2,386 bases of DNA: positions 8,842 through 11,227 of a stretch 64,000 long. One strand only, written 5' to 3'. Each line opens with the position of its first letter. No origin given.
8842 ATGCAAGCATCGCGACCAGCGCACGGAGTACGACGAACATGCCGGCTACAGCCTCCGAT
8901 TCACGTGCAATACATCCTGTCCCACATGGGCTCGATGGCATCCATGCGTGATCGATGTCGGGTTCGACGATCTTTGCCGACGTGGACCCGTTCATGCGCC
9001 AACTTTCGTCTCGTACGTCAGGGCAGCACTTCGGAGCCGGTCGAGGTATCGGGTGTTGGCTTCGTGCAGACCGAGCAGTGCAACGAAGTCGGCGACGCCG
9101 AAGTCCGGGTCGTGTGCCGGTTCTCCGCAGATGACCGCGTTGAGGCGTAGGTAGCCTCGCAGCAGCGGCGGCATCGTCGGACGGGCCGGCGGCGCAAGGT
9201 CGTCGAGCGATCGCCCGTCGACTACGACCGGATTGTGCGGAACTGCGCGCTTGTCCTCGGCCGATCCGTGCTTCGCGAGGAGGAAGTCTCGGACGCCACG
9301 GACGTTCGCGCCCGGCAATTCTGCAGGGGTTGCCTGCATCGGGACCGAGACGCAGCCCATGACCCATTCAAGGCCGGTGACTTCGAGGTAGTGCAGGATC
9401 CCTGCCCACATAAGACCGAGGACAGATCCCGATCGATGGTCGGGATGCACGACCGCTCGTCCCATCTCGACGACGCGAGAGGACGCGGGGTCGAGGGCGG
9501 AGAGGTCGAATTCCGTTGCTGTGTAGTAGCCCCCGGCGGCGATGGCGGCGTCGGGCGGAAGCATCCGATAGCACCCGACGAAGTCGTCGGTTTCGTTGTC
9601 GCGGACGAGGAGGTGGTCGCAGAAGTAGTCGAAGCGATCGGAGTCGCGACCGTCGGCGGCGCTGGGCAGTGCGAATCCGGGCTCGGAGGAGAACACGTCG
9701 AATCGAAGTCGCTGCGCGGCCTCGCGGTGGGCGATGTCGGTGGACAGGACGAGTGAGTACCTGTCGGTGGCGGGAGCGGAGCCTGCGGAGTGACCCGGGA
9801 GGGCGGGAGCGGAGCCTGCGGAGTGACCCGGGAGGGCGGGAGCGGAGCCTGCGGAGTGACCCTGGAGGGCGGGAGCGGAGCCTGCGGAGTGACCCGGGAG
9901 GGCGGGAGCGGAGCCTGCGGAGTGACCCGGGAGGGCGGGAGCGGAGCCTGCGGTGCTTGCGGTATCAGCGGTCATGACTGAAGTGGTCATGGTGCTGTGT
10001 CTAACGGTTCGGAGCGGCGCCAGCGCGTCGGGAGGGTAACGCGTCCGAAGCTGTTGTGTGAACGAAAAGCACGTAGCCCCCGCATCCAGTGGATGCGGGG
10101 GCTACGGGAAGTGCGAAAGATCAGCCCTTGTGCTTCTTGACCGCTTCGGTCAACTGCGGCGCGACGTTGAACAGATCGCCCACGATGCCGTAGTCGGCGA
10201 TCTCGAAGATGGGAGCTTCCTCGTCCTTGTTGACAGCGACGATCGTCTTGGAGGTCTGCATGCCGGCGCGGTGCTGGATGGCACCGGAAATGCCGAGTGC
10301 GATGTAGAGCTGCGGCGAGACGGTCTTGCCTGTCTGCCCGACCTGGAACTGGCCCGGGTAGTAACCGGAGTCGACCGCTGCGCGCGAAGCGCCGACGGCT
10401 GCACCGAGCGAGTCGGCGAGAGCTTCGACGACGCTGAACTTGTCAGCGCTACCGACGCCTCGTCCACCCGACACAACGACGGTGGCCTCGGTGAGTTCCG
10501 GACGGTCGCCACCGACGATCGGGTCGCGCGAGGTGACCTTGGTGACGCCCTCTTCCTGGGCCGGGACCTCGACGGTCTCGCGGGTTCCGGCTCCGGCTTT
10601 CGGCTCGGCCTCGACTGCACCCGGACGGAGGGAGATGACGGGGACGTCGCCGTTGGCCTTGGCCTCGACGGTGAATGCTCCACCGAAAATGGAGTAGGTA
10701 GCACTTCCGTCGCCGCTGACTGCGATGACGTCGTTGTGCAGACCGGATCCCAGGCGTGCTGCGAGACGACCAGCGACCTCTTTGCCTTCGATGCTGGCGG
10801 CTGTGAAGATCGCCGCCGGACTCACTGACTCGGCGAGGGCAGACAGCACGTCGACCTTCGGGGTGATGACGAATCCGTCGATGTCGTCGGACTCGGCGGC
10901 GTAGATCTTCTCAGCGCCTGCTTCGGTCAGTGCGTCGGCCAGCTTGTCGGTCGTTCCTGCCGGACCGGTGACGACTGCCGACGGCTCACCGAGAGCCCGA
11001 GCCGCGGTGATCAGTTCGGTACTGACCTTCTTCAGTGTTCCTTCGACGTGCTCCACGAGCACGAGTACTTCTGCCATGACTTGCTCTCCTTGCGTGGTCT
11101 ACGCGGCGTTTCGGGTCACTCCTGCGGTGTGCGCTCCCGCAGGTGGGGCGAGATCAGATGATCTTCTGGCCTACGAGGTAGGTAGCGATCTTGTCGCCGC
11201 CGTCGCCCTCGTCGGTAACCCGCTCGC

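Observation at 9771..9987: In-frame 33-bp VNTR (about 6.5 copies) encoding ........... repeats at the N-terminus of a GNAT acetyltransferase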

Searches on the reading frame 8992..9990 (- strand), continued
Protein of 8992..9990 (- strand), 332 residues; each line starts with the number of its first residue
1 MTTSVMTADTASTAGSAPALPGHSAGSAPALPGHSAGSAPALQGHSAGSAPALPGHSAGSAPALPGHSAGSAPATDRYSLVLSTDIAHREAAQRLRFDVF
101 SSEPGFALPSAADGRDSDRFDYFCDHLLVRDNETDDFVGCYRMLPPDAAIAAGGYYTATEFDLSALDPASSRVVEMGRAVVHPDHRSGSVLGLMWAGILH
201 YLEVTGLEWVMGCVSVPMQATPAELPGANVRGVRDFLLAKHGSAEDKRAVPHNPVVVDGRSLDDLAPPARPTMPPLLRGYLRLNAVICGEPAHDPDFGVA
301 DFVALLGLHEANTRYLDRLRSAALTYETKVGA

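Call 14: find_encoding_contigs(protein=P0003, flank=10000, max_places=3)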
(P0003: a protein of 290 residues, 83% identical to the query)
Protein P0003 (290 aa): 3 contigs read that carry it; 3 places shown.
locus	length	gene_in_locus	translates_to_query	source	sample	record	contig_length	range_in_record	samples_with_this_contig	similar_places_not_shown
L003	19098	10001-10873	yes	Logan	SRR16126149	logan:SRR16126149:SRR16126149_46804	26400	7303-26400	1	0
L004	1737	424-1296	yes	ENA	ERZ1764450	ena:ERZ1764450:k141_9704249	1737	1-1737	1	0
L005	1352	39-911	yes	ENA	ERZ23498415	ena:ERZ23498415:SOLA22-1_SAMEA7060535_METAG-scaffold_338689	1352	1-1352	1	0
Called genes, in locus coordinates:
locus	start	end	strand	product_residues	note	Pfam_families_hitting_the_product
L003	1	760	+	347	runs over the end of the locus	PF01209:Ubie_methyltran, PF13489:Methyltransf_23, PF13847:Methyltransf_31, PF08241:Methyltransf_11, PF08242:Methyltransf_12, PF13649:Methyltransf_25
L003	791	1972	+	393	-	PF18096:Thump_like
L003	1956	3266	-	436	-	PF13360:PQQ_2 (weak), PF13570:Beta-prop_ACSF4 (weak)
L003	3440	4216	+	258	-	PF00132:Hexapep (weak)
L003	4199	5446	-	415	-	PF08323:Glyco_transf_5, PF13439:Glyco_transf_4, PF13579:Glyco_trans_4_4, PF20706:GT4-conflict, PF00534:Glycos_transf_1, PF13692:Glyco_trans_1_4, PF13524:Glyco_trans_1_2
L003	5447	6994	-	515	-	PF03065:Glyco_hydro_57, PF09210:BE_C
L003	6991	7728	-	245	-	PF13489:Methyltransf_23, PF08241:Methyltransf_11, PF08242:Methyltransf_12, PF13649:Methyltransf_25, PF13847:Methyltransf_31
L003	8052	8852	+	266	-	PF01012:ETF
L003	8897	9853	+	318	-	PF01012:ETF, PF00766:ETF_alpha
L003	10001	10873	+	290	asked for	PF13444:Acetyltransf_5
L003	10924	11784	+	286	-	PF01553:Acyltransferase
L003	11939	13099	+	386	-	PF00266:Aminotran_5, PF01212:Beta_elim_lyase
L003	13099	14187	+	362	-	PF03054:tRNA_Me_trans, PF20259:tRNA_Me_trans_M, PF20258:tRNA_Me_trans_C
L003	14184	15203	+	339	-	PF01717:Meth_synt_2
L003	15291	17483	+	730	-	PF22745:Nlig-Ia, PF01653:DNA_ligase_aden, PF03120:OB_DNA_ligase, PF03119:DNA_ligase_ZBD, PF12826:HHH_2, PF14520:HHH_5 (weak), PF00533:BRCT, PF12738:PTCB-BRCT (weak), +1 more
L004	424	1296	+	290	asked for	PF13444:Acetyltransf_5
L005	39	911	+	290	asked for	PF13444:Acetyltransf_5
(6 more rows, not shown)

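Call 35: list_cluster_members(proteins=[window:8992-9990:-, P0001, P0003, P0004, P0002])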
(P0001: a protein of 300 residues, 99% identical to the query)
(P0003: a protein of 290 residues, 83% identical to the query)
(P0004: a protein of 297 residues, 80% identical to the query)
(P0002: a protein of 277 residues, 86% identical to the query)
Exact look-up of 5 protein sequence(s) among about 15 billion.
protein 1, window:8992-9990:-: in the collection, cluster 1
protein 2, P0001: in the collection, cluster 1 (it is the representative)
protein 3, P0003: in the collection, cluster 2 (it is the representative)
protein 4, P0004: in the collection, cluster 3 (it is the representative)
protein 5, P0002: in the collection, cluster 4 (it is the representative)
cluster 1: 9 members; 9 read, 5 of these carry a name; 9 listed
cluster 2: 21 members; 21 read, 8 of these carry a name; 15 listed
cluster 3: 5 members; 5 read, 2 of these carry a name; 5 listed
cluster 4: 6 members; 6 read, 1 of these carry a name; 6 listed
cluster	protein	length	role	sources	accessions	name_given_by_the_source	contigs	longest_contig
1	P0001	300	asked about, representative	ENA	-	-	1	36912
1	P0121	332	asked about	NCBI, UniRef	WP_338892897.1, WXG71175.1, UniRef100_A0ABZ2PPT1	GNAT family N-acetyltransferase [Rhodococcus sovatensis] | GNAT family N-acyltransferase n=1 Tax=Rhodococcus sovatensis TaxID=1805840 ...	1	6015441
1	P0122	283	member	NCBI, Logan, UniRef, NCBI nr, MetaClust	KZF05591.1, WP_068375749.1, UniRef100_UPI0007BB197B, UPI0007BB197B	phosphohistidine phosphatase [Rhodococcus sp. EPR-157] | GNAT family N-acetyltransferase n=1 Tax=Rhodococcus sp. EPR-157 TaxID=1813677 ... | status=active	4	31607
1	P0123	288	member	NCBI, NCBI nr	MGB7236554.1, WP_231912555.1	MAG: GNAT family N-acyltransferase [Rhodococcus sp. (in: high G+C Gram-positive bacteria)] | GNAT family N-acyltransferase [Rhodococcus sp. EPR-157]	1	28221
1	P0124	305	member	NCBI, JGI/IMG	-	putative hemolysin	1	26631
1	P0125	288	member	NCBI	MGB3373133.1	MAG: GNAT family N-acyltransferase [Rhodococcus sp. (in: high G+C Gram-positive bacteria)]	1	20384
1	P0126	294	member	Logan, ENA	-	-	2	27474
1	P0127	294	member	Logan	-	-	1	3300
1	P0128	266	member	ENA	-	-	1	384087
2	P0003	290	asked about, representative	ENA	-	-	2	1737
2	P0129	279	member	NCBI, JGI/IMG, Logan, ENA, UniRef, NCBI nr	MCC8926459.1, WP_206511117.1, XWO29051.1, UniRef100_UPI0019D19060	GNAT family N-acetyltransferase [Rhodococcus sp. BGS-1C] | GNAT family N-acetyltransferase n=1 Tax=unclassified Rhodococcus (in: high G+C ... | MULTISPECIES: GNAT family N-acyltransferase [unclassified Rhodococcus (in: high G+C ...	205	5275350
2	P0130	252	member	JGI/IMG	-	putative hemolysin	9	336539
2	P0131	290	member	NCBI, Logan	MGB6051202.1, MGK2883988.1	MAG: GNAT family N-acyltransferase [Rhodococcus sp. (in: high G+C Gram-positive bacteria)]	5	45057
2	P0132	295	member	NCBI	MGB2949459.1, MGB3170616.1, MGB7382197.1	MAG: GNAT family N-acyltransferase [Rhodococcus sp. (in: high G+C Gram-positive bacteria)]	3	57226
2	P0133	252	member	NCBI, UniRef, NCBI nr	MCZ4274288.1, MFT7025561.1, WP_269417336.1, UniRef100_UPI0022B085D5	GNAT family N-acetyltransferase [Rhodococcoides yunnanense] | GNAT family N-acetyltransferase n=1 Tax=Rhodococcoides yunnanense TaxID=278209 ... | GNAT family N-acyltransferase [Rhodococcus yunnanensis]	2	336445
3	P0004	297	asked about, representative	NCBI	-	-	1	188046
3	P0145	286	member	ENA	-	-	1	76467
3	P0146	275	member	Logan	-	-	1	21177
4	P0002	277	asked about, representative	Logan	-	-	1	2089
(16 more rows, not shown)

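Call 42: find_encoding_contigs(protein=P0146, flank=1000, max_places=1)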
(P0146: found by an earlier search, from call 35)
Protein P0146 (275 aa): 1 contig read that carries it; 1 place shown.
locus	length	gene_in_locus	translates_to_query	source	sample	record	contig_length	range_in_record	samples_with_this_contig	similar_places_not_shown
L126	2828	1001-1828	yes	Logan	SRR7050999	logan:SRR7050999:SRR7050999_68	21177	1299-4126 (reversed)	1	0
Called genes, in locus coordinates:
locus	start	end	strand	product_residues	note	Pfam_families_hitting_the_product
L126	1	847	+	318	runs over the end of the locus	PF01012:ETF, PF00766:ETF_alpha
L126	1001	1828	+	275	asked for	PF13444:Acetyltransf_5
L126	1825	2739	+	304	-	PF01553:Acyltransferase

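Call 43: find_encoding_contigs(protein=P0145, flank=1000, max_places=1)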
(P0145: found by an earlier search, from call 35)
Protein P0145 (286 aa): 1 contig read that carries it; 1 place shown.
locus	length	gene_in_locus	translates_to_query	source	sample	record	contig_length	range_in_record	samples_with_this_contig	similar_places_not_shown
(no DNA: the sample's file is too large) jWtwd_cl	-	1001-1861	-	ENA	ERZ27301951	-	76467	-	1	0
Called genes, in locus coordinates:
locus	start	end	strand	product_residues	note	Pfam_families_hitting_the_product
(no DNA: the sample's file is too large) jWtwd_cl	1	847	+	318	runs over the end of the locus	PF01012:ETF, PF00766:ETF_alpha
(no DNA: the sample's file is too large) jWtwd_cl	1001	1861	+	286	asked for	PF13444:Acetyltransf_5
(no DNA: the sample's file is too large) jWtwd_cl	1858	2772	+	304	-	PF01553:Acyltransferase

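Call 56: predict_structure(alignment_id=A3)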
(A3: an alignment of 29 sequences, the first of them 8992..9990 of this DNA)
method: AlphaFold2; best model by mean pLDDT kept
length: 332 residues; sequences in the alignment: 29
mean_pLDDT: 78.9   pTM: 0.70
mean pLDDT of the five models: 78.9, 78.5, 78.2, 77.6, 74.6
residues with pLDDT >= 90: 188; 70-90: 61; 50-70: 11; < 50: 72
segments of 3 or more residues with pLDDT < 50: 1-31, 33-73
pLDDT, mean of each block of 10 residues (from residue 1): 37 39 38 35 34 38 37 70 95 94 77 86 95 96 93 82 89 90 91 92 94 92 94 98 95 96 97 92 96 92 95 87 73 58
secondary structure, 60 per line:
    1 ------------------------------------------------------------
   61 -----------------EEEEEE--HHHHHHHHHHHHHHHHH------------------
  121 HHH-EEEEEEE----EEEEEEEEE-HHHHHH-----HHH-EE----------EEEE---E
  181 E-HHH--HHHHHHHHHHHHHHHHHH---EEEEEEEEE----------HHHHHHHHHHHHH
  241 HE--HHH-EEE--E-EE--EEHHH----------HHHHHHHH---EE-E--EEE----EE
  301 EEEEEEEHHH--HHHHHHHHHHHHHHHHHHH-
elements in order: E78-83 H86-102 E125-131 E136-144 H146-151 E173-176 H188-205 E209-217 H228-241 E249-251 H275-282 E292-294 E299-307 H313-331

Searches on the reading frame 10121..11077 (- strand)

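Call 7: search_protein_families(library=pfam, proteins=[window:10121-11077:-])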
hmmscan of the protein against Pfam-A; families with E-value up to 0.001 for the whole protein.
window:10121-11077:- (318 aa): 2 families
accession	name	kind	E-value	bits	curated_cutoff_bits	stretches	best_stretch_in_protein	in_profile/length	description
PF00766.25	ETF_alpha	-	6.6e-35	119.4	27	1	194-274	1-81/81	Electron transfer flavoprotein FAD-binding domain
PF01012.27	ETF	-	8.9e-35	120.6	26.7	1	4-174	1-179/181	Electron transfer flavoprotein domain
